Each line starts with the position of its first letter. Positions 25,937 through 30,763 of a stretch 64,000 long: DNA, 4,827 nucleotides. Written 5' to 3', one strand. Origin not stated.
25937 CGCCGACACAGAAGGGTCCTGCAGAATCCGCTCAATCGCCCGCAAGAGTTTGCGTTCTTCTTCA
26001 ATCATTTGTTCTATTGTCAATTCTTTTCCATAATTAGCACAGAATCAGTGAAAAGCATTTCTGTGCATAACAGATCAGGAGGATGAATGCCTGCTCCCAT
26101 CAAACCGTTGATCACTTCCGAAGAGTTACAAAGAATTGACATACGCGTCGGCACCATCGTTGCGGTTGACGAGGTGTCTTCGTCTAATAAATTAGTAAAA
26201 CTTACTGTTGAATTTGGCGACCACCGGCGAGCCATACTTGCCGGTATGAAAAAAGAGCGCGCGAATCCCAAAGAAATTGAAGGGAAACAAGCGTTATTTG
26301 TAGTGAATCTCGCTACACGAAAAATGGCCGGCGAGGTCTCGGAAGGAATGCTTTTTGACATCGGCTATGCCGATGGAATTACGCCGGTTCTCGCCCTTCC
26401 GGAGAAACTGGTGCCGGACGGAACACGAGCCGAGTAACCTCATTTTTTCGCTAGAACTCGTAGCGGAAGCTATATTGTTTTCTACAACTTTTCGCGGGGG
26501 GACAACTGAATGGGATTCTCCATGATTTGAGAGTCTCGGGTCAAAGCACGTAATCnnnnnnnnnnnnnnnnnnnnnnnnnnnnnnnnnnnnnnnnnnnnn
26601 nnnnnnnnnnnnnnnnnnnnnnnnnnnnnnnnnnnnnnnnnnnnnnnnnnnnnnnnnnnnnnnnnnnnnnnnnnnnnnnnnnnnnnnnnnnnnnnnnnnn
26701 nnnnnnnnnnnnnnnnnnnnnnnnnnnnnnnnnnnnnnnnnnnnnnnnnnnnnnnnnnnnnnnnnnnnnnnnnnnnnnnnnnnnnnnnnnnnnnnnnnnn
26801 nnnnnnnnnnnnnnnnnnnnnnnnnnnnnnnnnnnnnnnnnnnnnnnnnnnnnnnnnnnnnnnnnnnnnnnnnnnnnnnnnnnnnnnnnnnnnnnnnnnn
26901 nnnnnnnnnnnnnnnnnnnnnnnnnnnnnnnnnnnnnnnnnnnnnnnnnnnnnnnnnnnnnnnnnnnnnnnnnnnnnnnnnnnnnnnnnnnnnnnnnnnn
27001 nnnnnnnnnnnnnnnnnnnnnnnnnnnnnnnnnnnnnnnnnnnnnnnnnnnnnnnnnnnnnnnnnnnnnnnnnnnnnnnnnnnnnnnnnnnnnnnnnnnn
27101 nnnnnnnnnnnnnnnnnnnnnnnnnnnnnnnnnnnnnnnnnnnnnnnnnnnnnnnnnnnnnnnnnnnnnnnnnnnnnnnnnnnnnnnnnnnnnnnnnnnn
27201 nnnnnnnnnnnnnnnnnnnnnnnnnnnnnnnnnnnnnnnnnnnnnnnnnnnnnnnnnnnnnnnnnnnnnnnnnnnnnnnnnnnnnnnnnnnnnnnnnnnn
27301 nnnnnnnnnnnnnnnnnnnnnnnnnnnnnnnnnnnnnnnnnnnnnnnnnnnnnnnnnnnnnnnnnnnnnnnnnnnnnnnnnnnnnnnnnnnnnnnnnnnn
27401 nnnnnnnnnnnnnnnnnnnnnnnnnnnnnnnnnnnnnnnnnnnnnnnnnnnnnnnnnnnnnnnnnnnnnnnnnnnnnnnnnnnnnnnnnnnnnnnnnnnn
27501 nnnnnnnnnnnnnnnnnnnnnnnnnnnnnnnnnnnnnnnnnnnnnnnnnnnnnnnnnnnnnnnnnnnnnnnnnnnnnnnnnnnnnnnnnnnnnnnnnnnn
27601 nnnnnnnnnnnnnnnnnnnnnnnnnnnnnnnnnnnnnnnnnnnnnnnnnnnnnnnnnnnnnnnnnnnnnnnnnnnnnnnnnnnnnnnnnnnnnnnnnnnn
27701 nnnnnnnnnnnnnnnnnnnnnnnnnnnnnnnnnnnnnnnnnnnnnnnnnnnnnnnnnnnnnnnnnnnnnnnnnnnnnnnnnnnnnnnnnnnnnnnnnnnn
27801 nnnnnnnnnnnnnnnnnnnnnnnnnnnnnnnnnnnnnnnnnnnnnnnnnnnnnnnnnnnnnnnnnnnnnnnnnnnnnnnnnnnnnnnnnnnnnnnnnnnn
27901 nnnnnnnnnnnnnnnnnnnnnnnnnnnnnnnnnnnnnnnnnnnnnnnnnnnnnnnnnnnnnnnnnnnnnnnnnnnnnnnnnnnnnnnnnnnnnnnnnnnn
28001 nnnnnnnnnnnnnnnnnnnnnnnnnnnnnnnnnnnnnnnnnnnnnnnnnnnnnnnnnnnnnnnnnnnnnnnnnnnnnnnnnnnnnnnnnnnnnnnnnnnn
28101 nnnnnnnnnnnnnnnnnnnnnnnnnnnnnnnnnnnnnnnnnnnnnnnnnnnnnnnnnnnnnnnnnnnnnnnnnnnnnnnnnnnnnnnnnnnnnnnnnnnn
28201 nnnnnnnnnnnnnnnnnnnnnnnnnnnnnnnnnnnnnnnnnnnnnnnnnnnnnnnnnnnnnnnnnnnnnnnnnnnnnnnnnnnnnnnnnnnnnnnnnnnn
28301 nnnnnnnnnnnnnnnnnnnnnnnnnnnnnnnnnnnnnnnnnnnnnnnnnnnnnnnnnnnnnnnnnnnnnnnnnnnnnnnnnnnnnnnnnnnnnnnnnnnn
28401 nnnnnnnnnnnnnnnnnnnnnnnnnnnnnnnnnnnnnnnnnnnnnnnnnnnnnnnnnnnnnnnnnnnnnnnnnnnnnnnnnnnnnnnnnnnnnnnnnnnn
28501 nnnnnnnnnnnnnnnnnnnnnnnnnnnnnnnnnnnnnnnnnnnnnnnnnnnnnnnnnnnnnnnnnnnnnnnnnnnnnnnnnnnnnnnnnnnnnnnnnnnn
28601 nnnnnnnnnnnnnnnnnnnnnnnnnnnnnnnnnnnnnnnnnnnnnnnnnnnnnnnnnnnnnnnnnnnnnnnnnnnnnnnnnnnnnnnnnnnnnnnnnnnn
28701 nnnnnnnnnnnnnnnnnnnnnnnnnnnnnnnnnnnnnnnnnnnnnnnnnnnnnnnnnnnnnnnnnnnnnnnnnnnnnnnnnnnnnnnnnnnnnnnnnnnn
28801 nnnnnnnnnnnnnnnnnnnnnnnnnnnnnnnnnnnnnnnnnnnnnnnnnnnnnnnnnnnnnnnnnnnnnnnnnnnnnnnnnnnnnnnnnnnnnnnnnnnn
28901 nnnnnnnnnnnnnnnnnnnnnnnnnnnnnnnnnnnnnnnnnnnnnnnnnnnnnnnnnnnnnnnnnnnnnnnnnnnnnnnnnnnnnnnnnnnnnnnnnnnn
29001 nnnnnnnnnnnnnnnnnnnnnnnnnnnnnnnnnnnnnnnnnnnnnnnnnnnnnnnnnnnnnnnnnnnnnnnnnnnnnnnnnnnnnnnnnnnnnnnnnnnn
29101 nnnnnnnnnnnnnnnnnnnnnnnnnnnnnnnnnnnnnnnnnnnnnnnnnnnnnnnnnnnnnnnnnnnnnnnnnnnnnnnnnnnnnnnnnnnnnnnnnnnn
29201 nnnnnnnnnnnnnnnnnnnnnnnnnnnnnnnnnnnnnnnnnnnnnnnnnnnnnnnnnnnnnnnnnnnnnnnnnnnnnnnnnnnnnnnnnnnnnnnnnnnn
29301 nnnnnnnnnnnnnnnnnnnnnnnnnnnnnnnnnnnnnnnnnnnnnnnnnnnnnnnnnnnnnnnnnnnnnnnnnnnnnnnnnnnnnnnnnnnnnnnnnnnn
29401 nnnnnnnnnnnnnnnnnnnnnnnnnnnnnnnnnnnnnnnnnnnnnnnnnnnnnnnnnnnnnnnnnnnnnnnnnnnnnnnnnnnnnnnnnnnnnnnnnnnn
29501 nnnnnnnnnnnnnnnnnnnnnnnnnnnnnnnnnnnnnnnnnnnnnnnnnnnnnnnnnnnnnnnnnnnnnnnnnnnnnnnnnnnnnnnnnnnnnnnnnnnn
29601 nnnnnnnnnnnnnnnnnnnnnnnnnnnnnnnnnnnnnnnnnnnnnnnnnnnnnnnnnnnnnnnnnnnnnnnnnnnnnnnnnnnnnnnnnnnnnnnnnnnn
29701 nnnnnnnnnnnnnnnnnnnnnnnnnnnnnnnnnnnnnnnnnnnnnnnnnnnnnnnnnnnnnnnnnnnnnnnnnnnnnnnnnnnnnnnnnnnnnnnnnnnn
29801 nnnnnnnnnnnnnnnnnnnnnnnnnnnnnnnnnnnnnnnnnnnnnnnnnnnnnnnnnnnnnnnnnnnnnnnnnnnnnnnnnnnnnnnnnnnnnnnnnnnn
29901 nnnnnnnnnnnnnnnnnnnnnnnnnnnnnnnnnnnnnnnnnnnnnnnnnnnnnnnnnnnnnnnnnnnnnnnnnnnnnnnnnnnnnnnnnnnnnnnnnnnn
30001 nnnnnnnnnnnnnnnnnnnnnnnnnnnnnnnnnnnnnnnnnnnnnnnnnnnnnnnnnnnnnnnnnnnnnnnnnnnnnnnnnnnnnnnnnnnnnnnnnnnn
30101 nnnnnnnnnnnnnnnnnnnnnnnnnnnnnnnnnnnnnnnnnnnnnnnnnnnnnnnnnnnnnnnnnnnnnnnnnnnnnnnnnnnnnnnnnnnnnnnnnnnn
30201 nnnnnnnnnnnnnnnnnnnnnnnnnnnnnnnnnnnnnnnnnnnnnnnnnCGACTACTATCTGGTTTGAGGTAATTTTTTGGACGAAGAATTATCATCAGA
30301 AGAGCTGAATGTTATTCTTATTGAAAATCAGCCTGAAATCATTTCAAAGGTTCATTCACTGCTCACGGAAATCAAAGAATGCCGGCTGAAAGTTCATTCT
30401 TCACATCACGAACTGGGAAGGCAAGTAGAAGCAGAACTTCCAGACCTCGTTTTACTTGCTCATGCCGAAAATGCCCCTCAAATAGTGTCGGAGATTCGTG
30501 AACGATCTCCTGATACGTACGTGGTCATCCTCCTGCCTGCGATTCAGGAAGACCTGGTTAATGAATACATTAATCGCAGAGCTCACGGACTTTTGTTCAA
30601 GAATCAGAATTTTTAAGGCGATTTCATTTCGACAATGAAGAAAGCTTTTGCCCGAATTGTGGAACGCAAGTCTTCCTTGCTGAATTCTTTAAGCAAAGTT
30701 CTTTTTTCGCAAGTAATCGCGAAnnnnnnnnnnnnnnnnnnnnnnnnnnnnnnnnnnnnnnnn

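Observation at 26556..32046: Signalling cassette: hybrid HK (HAMP-PAS-GAF-HisKA-HATPase-REC-REC), degenerate receiver, Ser/Thr kinase fused to a receiver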

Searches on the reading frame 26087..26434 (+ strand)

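Call 7: search_protein_families(library=pfam, max_evalue=0.001, proteins=[window:26087-26434:+])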
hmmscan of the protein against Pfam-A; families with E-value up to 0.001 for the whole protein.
window:26087-26434:+ (116 aa): 1 family
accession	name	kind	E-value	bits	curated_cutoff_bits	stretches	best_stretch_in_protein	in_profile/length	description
PF01588.26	tRNA_bind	-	1.5e-17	63.9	27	1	19-113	1-95/96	Putative tRNA binding domain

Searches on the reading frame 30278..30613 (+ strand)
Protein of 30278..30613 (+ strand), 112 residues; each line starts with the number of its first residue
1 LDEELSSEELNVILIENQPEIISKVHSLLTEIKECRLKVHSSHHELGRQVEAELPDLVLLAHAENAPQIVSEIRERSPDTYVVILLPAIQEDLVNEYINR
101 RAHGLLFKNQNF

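Call 6: search_protein_families(library=pfam, max_evalue=0.01, proteins=[window:30278-30613:+])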
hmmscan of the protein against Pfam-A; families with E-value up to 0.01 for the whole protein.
window:30278-30613:+ (112 aa): 1 family
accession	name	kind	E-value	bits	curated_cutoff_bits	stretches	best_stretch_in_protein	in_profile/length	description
PF00072.30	Response_reg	-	2.8e-06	27.9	30.2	1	12-110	1-101/111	Response regulator receiver domain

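Call 23: find_homologous_proteins(query=window:30278-30613:+, max_evalue=0.001)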
Query window:30278-30613:+ (112 aa): 1 proteins with E <= 0.001 among 4 candidates.
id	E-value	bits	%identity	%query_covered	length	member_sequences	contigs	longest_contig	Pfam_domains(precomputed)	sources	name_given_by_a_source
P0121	7.1e-64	230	100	100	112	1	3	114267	PF00072.31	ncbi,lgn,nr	ncbi:hypothetical protein L0222_30605 [bacterium]|nr:hypothetical protein [bacterium] MCI0602191.1 h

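Call 70: find_encoding_contigs(protein=P0121, flank=10000, max_places=6)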
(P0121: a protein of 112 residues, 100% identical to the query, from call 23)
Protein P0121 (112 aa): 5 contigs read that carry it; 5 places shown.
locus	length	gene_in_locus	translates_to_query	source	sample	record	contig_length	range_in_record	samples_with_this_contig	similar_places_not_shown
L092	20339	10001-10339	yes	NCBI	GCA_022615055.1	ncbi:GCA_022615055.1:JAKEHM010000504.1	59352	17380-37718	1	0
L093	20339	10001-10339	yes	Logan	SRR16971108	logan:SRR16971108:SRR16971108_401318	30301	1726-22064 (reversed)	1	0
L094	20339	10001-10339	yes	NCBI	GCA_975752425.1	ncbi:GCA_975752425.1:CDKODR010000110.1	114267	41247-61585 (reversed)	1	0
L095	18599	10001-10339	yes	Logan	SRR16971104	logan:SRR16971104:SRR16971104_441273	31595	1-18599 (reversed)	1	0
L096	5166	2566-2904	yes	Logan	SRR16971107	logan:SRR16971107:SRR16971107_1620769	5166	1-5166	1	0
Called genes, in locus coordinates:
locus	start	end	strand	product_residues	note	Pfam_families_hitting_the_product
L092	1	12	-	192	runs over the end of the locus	-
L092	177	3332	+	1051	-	PF16819:DUF5074 (faint), PF07494:Reg_prop (faint), PF24684:Vgb_lyase (weak), PF07495:Y_Y_Y, PF00512:HisKA, PF02518:HATPase_c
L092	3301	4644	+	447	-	PF00072:Response_reg, PF00158:Sigma54_activat, PF01078:Mg_chelatase (faint), PF14532:Sigma54_activ_2, PF00004:AAA (weak), PF07728:AAA_5, PF25601:AAA_lid_14, PF02954:HTH_8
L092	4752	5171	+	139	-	PF00072:Response_reg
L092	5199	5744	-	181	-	-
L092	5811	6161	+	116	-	PF01588:tRNA_bind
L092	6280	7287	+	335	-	-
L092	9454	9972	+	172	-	PF00072:Response_reg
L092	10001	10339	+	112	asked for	PF00072:Response_reg (weak)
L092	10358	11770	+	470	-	PF00069:Pkinase, PF07714:PK_Tyr_Ser-Thr, PF01636:APH (faint), PF03109:ABC1 (weak), PF00072:Response_reg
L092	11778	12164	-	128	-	-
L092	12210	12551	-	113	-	-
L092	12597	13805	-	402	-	-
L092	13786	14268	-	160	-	-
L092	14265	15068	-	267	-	PF02129:Peptidase_S15 (faint), PF00561:Abhydrolase_1, PF12146:Hydrolase_4, PF12697:Abhydrolase_6, PF03096:Ndr (weak)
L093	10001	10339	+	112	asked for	PF00072:Response_reg (weak)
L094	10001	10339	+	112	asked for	PF00072:Response_reg (weak)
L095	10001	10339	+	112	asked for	PF00072:Response_reg (weak)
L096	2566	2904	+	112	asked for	PF00072:Response_reg (weak)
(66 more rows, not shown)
